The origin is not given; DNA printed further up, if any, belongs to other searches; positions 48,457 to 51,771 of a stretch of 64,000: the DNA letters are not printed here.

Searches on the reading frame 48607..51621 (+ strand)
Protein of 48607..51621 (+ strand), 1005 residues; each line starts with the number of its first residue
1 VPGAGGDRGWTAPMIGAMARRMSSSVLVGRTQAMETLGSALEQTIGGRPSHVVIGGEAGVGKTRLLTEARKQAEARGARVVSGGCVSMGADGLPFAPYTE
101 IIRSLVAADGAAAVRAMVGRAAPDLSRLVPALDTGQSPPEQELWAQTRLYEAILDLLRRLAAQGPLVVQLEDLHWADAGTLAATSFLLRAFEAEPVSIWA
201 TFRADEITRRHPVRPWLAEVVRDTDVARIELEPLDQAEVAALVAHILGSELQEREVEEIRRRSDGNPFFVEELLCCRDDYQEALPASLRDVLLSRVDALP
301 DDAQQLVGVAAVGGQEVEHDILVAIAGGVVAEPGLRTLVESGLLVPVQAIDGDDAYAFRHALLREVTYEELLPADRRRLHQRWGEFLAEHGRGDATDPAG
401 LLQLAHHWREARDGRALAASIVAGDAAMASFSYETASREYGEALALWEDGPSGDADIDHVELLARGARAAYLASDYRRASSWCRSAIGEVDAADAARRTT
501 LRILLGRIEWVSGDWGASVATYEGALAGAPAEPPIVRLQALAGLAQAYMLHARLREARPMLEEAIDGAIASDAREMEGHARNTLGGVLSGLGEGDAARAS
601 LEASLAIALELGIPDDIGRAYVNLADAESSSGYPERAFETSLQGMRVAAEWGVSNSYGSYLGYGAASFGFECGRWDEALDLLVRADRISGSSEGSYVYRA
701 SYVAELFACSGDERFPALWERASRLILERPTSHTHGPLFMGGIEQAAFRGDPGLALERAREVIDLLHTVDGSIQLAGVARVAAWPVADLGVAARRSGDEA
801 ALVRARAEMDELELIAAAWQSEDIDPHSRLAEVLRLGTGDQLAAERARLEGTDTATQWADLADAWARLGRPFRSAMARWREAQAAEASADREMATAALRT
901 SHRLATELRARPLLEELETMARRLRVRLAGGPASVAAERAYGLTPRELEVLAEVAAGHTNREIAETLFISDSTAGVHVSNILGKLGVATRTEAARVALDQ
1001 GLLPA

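Call 48: search_protein_families(library=pfam, proteins=[window:48607-51621:+], max_evalue=0.001)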
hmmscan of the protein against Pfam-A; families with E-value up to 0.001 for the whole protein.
window:48607-51621:+ (1005 aa): 4 families
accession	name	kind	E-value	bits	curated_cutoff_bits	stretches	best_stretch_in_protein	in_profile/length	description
PF13191.12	AAA_16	-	1.1e-29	104.5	32.6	1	27-196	2-164/167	AAA ATPase domain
PF00196.25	GerE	-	1.2e-17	63.7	23.5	1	943-997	3-57/57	Bacterial regulatory proteins, luxR family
PF13424.12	TPR_12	-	7.7e-07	29.7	30.1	1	580-646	5-73/77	Tetratricopeptide repeat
PF13374.12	TPR_10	-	8.9e-05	22.8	27.5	0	580-608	4-32/42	Tetratricopeptide repeat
